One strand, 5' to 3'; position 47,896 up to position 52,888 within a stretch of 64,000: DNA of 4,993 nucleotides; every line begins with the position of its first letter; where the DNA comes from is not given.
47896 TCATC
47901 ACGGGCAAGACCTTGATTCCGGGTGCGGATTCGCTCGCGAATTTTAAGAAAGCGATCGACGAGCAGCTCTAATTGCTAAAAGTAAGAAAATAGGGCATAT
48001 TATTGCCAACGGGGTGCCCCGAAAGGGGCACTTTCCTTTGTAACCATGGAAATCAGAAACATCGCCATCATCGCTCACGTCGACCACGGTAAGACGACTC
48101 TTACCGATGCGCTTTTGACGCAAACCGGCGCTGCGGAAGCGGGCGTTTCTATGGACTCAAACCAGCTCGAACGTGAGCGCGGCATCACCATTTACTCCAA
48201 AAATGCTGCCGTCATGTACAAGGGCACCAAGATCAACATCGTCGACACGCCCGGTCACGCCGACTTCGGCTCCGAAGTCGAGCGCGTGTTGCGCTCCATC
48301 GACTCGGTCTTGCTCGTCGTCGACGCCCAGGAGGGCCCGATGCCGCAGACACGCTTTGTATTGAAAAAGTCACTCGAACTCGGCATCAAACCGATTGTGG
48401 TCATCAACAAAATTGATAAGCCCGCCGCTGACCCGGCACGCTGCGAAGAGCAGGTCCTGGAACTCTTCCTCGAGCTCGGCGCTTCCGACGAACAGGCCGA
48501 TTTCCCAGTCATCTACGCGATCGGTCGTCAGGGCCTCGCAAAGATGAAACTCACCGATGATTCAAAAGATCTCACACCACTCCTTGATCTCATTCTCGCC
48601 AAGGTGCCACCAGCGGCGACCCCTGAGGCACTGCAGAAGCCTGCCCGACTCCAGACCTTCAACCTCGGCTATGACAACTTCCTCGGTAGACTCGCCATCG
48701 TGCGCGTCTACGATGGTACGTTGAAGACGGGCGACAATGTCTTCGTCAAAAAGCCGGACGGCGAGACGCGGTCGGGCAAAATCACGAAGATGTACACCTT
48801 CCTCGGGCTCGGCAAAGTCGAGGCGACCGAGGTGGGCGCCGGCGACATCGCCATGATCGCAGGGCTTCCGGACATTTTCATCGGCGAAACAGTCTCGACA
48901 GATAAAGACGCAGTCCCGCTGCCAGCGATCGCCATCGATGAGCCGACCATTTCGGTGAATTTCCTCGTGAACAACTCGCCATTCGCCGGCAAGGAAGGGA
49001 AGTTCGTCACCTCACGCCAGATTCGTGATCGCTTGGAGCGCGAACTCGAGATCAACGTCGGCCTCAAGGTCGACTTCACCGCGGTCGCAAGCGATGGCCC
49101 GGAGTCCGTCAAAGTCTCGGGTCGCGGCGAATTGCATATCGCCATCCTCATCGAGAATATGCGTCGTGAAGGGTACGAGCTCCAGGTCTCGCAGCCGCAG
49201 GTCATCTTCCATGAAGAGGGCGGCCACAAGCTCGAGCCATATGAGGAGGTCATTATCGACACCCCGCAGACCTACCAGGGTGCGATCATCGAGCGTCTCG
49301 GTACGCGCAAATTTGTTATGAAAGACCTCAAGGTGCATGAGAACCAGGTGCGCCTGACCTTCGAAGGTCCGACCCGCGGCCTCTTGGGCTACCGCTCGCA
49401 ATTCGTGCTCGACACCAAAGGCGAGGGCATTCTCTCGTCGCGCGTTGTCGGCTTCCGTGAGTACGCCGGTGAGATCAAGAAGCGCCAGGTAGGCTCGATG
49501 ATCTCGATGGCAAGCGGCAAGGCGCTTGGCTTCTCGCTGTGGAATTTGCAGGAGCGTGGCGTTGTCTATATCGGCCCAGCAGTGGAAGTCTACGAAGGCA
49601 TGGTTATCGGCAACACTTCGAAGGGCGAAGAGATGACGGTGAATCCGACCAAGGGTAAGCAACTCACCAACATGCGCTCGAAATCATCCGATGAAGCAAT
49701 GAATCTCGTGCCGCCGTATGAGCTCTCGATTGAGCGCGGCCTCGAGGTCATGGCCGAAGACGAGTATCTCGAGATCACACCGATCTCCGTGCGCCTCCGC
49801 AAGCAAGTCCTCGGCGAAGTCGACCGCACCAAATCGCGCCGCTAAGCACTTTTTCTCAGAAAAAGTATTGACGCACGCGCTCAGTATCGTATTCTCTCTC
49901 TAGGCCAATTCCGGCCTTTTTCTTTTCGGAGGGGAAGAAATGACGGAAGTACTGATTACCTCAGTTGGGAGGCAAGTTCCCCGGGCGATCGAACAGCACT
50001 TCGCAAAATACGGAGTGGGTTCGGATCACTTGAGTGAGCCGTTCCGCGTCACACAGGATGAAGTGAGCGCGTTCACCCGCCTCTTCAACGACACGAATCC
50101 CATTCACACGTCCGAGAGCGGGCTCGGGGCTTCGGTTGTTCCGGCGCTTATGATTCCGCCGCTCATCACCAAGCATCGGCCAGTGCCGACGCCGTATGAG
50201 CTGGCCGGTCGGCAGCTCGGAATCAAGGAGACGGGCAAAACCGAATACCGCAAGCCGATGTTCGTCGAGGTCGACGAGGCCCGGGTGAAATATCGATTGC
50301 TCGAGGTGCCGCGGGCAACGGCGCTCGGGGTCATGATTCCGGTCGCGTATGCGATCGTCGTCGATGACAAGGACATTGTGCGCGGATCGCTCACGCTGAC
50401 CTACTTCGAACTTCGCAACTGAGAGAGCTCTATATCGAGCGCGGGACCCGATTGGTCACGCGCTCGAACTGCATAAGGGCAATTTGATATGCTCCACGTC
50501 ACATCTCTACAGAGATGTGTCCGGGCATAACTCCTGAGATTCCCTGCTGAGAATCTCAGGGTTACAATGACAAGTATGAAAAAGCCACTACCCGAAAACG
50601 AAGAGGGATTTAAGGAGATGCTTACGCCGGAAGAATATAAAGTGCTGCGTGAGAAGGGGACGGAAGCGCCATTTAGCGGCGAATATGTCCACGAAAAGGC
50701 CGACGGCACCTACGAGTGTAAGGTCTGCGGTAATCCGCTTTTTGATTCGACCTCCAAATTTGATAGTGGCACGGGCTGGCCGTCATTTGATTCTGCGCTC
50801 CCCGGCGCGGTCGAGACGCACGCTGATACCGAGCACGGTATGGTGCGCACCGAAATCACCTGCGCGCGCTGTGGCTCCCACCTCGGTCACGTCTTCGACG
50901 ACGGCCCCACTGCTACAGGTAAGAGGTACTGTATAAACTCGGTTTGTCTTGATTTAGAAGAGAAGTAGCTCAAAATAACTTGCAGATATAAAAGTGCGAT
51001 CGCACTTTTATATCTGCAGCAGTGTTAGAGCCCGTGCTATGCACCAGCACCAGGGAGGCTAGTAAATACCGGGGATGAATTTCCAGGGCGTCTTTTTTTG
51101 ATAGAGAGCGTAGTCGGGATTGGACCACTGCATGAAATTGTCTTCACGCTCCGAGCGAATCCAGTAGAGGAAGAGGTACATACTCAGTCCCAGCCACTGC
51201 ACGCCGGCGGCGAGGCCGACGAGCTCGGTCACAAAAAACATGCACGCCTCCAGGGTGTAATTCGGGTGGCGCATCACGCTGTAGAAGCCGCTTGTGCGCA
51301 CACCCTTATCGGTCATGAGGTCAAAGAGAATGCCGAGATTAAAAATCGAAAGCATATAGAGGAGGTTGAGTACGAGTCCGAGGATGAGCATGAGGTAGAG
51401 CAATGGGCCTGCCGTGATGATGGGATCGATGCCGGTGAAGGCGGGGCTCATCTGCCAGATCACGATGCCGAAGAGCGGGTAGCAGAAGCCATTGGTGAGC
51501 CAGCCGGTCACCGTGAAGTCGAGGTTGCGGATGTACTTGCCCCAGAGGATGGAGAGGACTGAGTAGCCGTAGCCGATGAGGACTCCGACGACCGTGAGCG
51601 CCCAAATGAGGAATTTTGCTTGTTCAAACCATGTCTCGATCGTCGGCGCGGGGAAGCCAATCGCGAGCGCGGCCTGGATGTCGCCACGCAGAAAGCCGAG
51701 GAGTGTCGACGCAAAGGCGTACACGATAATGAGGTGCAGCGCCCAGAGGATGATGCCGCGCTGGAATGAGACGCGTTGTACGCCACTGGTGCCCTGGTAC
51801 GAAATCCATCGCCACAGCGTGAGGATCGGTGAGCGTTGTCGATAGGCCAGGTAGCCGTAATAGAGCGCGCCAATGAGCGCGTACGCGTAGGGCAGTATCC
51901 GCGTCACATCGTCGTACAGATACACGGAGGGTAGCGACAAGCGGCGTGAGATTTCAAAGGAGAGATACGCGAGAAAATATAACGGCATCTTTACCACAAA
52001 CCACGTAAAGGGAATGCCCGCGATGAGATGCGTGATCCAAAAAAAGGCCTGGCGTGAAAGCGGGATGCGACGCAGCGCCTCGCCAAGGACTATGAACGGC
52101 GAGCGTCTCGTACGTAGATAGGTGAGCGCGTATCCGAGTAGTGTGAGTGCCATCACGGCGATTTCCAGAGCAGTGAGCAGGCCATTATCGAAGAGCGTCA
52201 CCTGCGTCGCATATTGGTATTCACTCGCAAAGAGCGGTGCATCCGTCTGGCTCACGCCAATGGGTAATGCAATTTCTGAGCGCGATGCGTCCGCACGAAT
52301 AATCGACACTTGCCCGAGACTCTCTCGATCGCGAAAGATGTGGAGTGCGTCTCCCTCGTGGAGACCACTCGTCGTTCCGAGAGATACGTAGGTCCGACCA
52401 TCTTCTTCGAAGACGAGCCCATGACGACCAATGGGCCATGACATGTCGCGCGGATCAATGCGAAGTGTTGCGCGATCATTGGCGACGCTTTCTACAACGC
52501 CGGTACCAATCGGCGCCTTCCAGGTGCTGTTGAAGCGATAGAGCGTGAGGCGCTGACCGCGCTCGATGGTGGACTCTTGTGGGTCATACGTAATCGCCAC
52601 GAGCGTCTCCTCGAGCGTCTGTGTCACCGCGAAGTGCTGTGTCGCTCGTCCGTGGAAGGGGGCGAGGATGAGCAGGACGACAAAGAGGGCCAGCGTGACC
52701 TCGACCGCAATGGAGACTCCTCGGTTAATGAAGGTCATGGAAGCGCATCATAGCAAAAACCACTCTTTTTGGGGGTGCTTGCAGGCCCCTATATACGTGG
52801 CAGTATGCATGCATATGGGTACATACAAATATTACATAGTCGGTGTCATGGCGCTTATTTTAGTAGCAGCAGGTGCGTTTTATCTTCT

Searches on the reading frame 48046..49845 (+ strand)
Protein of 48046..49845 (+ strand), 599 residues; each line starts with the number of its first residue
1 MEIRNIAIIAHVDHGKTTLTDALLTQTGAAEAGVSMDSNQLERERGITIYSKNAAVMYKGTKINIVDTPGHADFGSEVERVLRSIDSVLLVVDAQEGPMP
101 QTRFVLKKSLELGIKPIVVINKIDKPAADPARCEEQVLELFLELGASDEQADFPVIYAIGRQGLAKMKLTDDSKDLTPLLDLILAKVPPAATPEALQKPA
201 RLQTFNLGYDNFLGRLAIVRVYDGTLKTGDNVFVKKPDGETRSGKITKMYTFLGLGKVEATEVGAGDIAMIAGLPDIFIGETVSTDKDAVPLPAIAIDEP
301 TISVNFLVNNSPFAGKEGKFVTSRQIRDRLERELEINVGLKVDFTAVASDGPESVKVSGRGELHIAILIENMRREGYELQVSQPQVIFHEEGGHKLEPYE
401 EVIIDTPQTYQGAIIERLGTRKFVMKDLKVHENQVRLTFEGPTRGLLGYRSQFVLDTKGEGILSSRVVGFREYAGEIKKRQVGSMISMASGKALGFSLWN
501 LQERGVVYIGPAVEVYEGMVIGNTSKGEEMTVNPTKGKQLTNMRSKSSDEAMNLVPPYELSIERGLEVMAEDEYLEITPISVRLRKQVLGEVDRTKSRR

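Call 46: search_protein_families(library=ncbifam, proteins=[window:48046-49845:+])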
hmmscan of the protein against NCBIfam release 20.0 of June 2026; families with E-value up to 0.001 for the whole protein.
window:48046-49845:+ (599 aa): 38 families (the best 25 are shown)
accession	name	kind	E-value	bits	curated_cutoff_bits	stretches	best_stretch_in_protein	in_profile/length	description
TIGR01394.1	TypA_BipA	equivalog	8.6e-241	800.3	757.3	1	3-595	1-593/594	translational GTPase TypA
NF007583.0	PRK10218.1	equivalog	2.5e-189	630.2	1260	1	2-599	4-602/607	ribosome-dependent GTPase TypA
TIGR00484.1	EF-G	equivalog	1.4e-59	202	659.4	2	2-138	9-152/691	elongation factor G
TIGR00490.1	aEF-2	equivalog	1.4e-54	185.4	738.45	3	3-126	19-151/720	elongation factor EF-2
NF012153.1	tet_protect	equivalog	2.9e-51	174.4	775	2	5-130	2-134/614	tetracycline resistance ribosomal protection protein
TIGR01393.1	lepA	equivalog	1.1e-48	166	533.9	1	2-410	2-413/595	translation elongation factor 4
NF009381.0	PRK12740.1-5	subfamily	1.8e-48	165.5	583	2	2-139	8-152/692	elongation factor G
NF000120.3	47473_otr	exception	1.1e-40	139.8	900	2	5-130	4-136/608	tetracycline resistance ribosomal protection protein Otr(A)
NF033148.1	tet_protect_M_W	exception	1.9e-37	128.9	1100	1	1-129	1-136/639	TetM/TetW/TetO/TetS family tetracycline resistance ribosomal protection protein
NF009891.0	PRK13351.1-1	equivalog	3.9e-37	128.2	597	2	2-133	8-139/681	elongation factor G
NF012155.1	tet_protect_M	exception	2.7e-35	121.7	1420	1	1-129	1-136/639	tetracycline resistance ribosomal protection protein Tet(M)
NF009377.1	PRK12740.1-1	equivalog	6.6e-34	117.4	890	2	2-141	12-158/700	elongation factor G-like protein EF-G2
NF012154.0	tet_protect_Q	exception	4.9e-30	104.4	1425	1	1-127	1-134/638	tetracycline resistance ribosomal protection protein Tet(Q)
NF009379.0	PRK12740.1-3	equivalog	1.5e-27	96.5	513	2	2-128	7-140/674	elongation factor G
NF001964.0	PRK00741.1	equivalog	1.7e-27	96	473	1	4-135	13-155/529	peptide chain release factor 3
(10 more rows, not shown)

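Call 47: find_homologous_proteins(query=window:48046-49845:+, max_evalue=1e-150)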
Query window:48046-49845:+ (599 aa): 7995 proteins with E <= 1e-150 among 8000 candidates; the best 120 are listed.
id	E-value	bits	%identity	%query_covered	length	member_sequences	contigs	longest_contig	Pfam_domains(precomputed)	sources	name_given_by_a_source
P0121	0.0e+0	1312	100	100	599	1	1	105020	PF21018.3,PF01926.30,PF00679.31,PF02421.25,PF00009.34,PF03144.32,PF22042.3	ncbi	-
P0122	0.0e+0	1216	92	100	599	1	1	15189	PF21018.3,PF01926.30,PF00679.31,PF00009.34,PF03144.32,PF22042.3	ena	-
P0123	0.0e+0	1177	89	100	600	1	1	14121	PF21018.3,PF01926.30,PF00679.31,PF00009.34,PF03144.32,PF22042.3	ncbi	-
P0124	0.0e+0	1168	89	100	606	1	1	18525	PF21018.3,PF01926.30,PF00679.31,PF00009.34,PF03144.32,PF22042.3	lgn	-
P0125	0.0e+0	1161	88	100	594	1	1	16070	PF21018.3,PF01926.30,PF00679.31,PF02421.25,PF00009.34,PF03144.32,PF22042.3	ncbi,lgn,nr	ncbi:translational GTPase TypA [Candidatus Kaiserbacteria bacterium]|nr:translational GTPase TypA [C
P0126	0.0e+0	1136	86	100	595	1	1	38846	PF21018.3,PF01926.30,PF00679.31,PF00009.34,PF03144.32,PF22042.3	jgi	jgi:GTP-binding protein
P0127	0.0e+0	1134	85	100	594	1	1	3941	PF21018.3,PF01926.30,PF00679.31,PF00009.34,PF03144.32,PF22042.3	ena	-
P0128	0.0e+0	1128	86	100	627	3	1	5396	PF21018.3,PF01926.30,PF00679.31,PF02421.25,PF00009.34,PF03144.32,PF22042.3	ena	-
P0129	0.0e+0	1128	86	100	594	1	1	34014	PF21018.3,PF01926.30,PF00679.31,PF00009.34,PF03144.32,PF22042.3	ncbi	-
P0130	0.0e+0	1125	85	100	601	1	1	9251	PF21018.3,PF01926.30,PF00679.31,PF00009.34,PF03144.32,PF22042.3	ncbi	-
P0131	0.0e+0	1121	85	100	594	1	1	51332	PF21018.3,PF01926.30,PF00679.31,PF00009.34,PF03144.32,PF22042.3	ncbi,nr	ncbi:translational GTPase TypA [Candidatus Kaiserbacteria bacterium]|nr:translational GTPase TypA [C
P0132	0.0e+0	1121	85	100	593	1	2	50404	PF21018.3,PF01926.30,PF00679.31,PF00009.34,PF03144.32,PF22042.3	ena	-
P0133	0.0e+0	1119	85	100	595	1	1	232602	PF21018.3,PF01926.30,PF00679.31,PF00009.34,PF03144.32,PF22042.3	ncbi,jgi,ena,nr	ncbi:MAG TPA: translational GTPase TypA [Candidatus Paceibacterota bacterium]|nr:translational GTPas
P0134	0.0e+0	1117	85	100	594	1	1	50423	PF21018.3,PF01926.30,PF00679.31,PF00009.34,PF03144.32,PF22042.3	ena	-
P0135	0.0e+0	1115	84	100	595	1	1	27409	PF21018.3,PF01926.30,PF00679.31,PF00009.34,PF03144.32,PF22042.3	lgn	-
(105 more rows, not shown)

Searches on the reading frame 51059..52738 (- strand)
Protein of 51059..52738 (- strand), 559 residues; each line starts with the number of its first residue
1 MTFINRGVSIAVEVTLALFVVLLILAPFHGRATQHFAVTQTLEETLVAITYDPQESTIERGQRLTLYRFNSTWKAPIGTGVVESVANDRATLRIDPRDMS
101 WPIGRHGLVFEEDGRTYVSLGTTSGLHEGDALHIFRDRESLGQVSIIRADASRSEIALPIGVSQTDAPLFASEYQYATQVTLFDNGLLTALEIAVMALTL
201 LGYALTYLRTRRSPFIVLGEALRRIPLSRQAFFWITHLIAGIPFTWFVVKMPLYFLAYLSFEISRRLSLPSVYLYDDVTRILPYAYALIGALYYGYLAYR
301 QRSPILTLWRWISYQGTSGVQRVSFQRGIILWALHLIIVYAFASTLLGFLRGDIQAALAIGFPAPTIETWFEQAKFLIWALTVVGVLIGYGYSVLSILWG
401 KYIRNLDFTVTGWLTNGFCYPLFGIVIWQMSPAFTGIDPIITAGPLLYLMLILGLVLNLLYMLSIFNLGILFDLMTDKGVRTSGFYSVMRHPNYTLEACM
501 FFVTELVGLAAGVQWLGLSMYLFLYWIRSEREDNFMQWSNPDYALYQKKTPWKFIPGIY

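Call 46: search_protein_families(library=ncbifam, proteins=[window:51059-52738:-])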
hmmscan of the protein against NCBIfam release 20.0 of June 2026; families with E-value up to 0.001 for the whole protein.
window:51059-52738:- (559 aa): 1 family
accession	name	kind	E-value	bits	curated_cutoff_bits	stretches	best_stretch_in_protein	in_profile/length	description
NF040696.1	isopcys_mtase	equivalog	0.00098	19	160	0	479-556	111-188/190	protein-S-isoprenylcysteine O-methyltransferase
